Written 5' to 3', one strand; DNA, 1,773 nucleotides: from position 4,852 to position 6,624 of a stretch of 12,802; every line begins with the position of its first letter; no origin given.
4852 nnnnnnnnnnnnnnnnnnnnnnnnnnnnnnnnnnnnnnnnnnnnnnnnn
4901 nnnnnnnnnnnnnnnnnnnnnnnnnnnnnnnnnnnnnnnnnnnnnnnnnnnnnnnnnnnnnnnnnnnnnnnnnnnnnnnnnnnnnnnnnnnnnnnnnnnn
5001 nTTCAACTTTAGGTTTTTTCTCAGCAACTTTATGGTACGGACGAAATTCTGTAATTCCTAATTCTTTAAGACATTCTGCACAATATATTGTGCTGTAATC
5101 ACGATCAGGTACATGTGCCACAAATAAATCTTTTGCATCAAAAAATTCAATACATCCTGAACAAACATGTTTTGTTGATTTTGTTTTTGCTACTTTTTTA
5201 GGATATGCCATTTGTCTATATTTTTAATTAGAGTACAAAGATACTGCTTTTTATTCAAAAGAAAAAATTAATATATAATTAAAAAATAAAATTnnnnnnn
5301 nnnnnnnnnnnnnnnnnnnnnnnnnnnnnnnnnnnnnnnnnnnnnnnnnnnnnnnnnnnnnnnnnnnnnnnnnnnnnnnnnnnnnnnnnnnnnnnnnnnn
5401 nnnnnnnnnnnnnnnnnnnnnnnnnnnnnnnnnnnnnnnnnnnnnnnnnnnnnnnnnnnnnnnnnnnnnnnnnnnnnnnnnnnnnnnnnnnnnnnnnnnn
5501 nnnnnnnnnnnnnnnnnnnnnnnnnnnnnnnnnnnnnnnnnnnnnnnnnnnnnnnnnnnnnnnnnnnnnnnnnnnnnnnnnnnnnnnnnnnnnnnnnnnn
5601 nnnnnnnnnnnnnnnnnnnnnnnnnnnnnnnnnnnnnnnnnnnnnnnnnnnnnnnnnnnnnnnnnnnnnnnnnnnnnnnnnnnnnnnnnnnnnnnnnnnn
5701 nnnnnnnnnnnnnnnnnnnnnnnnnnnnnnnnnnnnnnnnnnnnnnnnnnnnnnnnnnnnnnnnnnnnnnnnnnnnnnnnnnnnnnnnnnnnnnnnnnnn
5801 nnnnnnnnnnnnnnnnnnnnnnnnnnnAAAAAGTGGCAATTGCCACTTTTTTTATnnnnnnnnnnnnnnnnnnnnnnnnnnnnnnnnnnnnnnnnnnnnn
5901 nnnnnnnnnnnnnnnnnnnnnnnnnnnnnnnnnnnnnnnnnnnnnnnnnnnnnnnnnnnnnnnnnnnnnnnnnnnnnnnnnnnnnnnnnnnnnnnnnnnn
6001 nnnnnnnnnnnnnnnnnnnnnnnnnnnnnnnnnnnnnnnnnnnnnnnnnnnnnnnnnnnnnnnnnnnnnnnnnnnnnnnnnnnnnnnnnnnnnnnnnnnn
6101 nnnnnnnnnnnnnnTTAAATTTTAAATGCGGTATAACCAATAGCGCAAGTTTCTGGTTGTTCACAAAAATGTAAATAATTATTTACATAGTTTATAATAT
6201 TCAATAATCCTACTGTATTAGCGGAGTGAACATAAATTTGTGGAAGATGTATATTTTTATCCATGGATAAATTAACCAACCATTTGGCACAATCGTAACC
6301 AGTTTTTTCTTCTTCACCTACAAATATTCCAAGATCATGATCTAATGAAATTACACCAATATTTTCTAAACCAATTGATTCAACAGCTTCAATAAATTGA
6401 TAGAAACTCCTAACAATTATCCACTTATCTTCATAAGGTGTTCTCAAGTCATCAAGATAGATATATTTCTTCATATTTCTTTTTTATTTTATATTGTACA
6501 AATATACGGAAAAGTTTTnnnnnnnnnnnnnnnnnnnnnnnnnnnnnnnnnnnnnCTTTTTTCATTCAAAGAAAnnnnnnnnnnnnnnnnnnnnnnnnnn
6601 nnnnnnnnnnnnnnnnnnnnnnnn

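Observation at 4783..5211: Zinc-ribbon protein with a histone H1-like lysine-rich tail built from a 24-nt tandem repeat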

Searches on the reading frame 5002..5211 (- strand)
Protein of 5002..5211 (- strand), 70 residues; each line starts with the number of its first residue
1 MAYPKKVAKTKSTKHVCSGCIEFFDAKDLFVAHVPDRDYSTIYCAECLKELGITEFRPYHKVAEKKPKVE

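Call 20: find_homologous_proteins(query=A2, max_evalue=1)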
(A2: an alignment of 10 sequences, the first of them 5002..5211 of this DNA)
Query A2 (10 sequences) (70 aa, profile of the alignment): 50 proteins with E <= 1 among 4126 candidates.
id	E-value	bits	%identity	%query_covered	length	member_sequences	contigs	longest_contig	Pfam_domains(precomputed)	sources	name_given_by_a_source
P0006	1.7e-36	142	91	91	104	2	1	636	-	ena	-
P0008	7.2e-35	137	73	100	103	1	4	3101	-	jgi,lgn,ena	-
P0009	8.3e-35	137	81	74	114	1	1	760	-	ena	-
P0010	9.0e-35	137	75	86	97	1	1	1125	-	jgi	-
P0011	3.8e-33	131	75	96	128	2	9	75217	-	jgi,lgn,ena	jgi:hypothetical protein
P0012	3.7e-29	119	70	100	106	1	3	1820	-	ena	-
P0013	4.9e-29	118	70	80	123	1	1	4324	-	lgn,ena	-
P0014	1.4e-27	114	64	80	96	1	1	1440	-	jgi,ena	-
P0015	1.0e-25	108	68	86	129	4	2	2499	-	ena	-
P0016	3.3e-24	103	67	77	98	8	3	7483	-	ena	-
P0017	1.2e-23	101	63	91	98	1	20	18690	-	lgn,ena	-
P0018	1.5e-23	101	69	77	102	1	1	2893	-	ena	-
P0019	1.5e-22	97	69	77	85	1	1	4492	-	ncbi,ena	-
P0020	1.8e-22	97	36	91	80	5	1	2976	-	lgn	-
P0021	2.1e-22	97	71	81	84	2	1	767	-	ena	-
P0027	6.8e-20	89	59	73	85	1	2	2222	-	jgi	jgi:uncharacterized CHY-type Zn-finger protein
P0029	4.0e-19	86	56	79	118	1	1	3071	-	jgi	-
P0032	4.8e-18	83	59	70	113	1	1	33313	-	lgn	-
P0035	6.5e-17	79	54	74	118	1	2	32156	-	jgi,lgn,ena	-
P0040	5.1e-15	73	55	79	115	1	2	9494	-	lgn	-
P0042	1.3e-13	69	49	79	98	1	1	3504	-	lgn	-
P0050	2.5e-11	61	43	67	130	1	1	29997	-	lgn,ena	-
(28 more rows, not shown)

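Call 26: search_protein_families(library=pfam, proteins=[P0011, P0013, P0029, P0032, P0035, P0040], max_evalue=0.1)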
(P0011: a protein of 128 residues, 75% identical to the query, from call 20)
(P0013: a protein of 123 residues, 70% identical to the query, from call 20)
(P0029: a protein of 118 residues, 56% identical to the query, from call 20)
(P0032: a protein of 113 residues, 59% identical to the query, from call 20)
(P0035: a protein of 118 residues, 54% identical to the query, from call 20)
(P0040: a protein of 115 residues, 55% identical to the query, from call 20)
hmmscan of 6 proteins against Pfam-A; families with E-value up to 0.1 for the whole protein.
P0011 (128 aa): 1 family
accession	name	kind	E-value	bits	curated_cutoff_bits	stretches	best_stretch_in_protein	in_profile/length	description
PF08681.18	TacA1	-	0.085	13.3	21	0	91-123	46-78/80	Antitoxin TacA 1-like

P0013 (123 aa): 2 families
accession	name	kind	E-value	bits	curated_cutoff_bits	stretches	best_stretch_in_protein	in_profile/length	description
PF24950.1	Fn3_Dep-1_6th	-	0.0097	16.5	25.5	1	11-65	27-79/107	Dep-1 sixth Fn3-like domain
PF08681.18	TacA1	-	0.015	15.7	21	1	84-118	44-78/80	Antitoxin TacA 1-like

P0029 (118 aa): 0 families

P0032 (113 aa): 2 families
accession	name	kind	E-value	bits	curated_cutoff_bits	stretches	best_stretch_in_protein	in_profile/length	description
PF01147.22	Crust_neurohorm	-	0.041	14.2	25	1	13-60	17-63/67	Crustacean CHH/MIH/GIH neurohormone family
PF09235.17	SAM_Ste50p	-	0.054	14.2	21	0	39-67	8-36/75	Ste50p, sterile alpha motif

P0035 (118 aa): 3 families
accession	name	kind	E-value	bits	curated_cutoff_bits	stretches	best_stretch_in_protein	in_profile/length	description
PF01147.22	Crust_neurohorm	-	0.023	15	25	1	10-56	14-59/67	Crustacean CHH/MIH/GIH neurohormone family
PF18016.8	SAM_3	-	0.043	14.2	22.6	0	70-110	12-52/65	SAM domain (Sterile alpha motif)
PF00536.37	SAM_1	-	0.054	14.3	23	0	71-109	6-45/64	SAM domain (Sterile alpha motif)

P0040 (115 aa): 3 families
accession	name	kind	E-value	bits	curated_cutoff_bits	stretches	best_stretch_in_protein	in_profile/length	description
PF01147.22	Crust_neurohorm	-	0.0021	18.3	25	1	10-60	17-66/67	Crustacean CHH/MIH/GIH neurohormone family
PF17762.8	HTH_ParB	-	0.044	14.4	22.6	1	45-109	39-100/102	ParB HTH domain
PF14318.11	Mononeg_mRNAcap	-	0.067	13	22.2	1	46-110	85-147/241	Mononegavirales mRNA-capping region V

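Call 46: find_encoding_contigs(protein=P0035, flank=6000, max_places=2)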
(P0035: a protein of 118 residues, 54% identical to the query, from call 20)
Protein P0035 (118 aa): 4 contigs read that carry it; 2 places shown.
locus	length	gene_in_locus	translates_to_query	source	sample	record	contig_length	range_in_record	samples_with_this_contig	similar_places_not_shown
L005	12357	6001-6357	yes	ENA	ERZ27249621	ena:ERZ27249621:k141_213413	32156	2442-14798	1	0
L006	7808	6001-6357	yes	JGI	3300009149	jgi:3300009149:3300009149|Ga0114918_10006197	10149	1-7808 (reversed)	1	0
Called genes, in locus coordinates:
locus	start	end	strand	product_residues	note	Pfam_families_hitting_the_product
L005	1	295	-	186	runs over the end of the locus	-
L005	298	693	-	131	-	-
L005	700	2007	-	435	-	-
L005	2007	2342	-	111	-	-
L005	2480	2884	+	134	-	-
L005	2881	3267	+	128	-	-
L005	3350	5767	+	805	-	PF17795:Vault_3 (weak), PF11978:MVP_shoulder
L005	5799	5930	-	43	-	-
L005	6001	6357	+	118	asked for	-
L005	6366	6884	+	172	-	-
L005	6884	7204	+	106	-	-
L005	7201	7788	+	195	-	PF13580:SIS_2, PF01380:SIS (weak)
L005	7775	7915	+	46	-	-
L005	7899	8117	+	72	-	-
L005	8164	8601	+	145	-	-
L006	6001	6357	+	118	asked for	-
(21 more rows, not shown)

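Call 47: find_encoding_contigs(protein=P0050, flank=6000, max_places=2)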
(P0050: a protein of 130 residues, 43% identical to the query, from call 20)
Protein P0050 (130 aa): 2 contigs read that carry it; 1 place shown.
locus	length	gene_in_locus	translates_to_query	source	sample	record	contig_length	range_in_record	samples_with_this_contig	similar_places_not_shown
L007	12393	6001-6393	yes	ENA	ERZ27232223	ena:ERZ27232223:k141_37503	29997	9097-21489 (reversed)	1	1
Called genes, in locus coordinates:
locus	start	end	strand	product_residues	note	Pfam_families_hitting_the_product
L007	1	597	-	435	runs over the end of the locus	-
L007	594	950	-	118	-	-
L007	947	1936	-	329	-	PF00023:Ank (faint), PF12796:Ank_2 (weak)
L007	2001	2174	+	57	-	-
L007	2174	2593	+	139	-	-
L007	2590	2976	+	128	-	-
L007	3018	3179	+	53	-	-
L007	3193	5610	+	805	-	PF17795:Vault_3 (weak), PF11978:MVP_shoulder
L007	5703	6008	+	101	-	-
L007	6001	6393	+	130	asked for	-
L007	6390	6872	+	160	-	-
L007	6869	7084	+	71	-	-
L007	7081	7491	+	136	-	-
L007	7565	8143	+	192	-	PF13580:SIS_2, PF01380:SIS (weak)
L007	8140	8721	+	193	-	-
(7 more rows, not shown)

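Call 48: find_encoding_contigs(protein=P0017, flank=6000, max_places=2)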
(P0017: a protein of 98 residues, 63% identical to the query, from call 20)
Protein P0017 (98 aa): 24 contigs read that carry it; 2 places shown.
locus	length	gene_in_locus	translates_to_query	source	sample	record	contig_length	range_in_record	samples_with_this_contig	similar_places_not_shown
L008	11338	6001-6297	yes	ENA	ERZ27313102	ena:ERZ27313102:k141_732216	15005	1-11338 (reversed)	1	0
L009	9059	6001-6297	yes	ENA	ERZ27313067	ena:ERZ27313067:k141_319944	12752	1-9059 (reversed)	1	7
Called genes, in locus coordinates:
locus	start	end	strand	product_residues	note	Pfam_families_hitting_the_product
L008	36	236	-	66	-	PF00313:CSD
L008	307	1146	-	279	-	PF01541:GIY-YIG (weak), PF07460:NUMOD3 (weak)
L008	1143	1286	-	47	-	-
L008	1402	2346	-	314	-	PF01467:CTP_transf_like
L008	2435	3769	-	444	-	-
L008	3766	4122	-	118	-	-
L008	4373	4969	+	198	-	-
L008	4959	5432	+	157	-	-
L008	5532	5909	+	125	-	PF03544:TonB_C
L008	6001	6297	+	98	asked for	-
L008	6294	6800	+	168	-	-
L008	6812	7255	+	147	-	-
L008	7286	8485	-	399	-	PF12323:HTH_OrfB_IS605, PF01385:OrfB_IS605, PF07282:Cas12f1-like_TNB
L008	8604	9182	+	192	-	PF13580:SIS_2, PF01380:SIS (faint)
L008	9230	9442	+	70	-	-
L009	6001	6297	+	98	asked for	-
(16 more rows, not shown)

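Call 62: search_solved_structures(query=A2, max_evalue=10, show_alignments=3)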
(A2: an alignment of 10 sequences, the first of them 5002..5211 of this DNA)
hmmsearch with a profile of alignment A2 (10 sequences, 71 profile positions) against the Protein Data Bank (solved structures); distinct sequences matched with E-value up to 10: 4.
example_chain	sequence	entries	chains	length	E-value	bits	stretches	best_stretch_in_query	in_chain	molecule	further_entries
2luy_A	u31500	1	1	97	0.029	17.9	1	36-57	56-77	Meiotic chromosome segregation protein P8B7.28c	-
6xu6_Cg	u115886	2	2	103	0.56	13.8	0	36-56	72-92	RH48056p | 60S ribosomal protein L34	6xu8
6xu7_Cg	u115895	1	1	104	0.58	13.8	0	36-56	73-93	RH48056p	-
6o2k_A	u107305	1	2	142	0.78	13.4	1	26-70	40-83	Centromeric protein-C, isoform A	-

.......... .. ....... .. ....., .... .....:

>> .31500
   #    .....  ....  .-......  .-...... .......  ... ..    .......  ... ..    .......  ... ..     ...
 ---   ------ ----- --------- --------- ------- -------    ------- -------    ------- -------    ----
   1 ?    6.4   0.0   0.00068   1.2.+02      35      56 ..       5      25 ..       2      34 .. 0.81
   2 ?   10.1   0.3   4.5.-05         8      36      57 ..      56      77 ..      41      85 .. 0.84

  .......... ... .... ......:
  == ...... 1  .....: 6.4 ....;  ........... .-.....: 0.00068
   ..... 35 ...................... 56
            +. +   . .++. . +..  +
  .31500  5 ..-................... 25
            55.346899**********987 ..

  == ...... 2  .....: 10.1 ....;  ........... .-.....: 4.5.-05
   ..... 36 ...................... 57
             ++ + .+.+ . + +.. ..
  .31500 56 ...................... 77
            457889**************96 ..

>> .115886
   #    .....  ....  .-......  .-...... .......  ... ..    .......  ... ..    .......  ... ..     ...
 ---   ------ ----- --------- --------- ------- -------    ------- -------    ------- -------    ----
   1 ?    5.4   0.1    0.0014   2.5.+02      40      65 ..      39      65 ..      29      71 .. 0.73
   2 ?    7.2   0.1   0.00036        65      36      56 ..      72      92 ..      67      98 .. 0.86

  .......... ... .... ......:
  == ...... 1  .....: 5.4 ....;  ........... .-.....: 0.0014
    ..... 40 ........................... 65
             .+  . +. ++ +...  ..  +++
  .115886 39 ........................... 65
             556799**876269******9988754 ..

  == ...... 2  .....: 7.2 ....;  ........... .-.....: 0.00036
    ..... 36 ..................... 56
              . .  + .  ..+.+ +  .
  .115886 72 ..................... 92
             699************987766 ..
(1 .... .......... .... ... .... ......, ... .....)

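Call 66: search_protein_families(library=ncbifam, proteins=[P0011, P0013, P0035, P0042, P0027], max_evalue=0.1)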
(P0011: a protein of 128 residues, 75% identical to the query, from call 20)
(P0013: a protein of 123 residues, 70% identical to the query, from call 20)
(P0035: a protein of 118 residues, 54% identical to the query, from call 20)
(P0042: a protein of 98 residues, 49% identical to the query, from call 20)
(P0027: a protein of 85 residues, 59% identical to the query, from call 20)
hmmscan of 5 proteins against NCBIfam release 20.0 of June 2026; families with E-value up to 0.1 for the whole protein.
P0011 (128 aa): 0 families

P0013 (123 aa): 0 families

P0035 (118 aa): 0 families

P0042 (98 aa): 0 families

P0027 (85 aa): 2 families
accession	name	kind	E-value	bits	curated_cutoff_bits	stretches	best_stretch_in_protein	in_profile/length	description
NF041197.2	CxxC_Se_CxxC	equivalog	0.031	14.4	40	0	33-49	18-34/53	dual CXXC motif small (seleno)protein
TIGR04104.1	cxxc_20_cxxc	subfamily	0.09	13.2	45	0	9-49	3-41/93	TIGR04104 family putative zinc finger protein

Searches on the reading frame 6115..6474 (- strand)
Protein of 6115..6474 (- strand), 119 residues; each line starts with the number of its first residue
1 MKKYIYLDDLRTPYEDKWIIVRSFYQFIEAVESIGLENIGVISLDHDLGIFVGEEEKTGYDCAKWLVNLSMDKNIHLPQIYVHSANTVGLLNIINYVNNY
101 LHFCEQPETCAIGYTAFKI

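Call 7: search_protein_families(library=pfam, proteins=[window:6115-6474:-], max_evalue=0.1)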
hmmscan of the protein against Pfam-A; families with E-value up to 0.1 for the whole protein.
window:6115-6474:- (119 aa): 1 family
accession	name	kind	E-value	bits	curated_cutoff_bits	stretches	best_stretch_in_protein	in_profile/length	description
PF20274.4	cREC_REC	-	1.6e-23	83.6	27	1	4-98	2-87/88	Cyclic-phosphate processing Receiver domain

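Call 8: search_protein_families(library=phrogs, proteins=[window:6115-6474:-], max_evalue=0.1)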
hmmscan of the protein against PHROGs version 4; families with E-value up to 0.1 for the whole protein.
window:6115-6474:- (119 aa): 2 families
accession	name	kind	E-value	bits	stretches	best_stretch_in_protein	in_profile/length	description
phrog_1479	-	unknown function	9.5e-27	94.7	1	1-103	4-106/124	-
phrog_35393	-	unknown function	0.089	13.7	0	15-68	7-59/68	-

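Call 100: search_protein_families(library=padloc, proteins=[window:6115-6474:-], max_evalue=0.01)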
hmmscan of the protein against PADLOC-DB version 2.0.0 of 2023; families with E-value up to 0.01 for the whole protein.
window:6115-6474:- (119 aa): 0 families
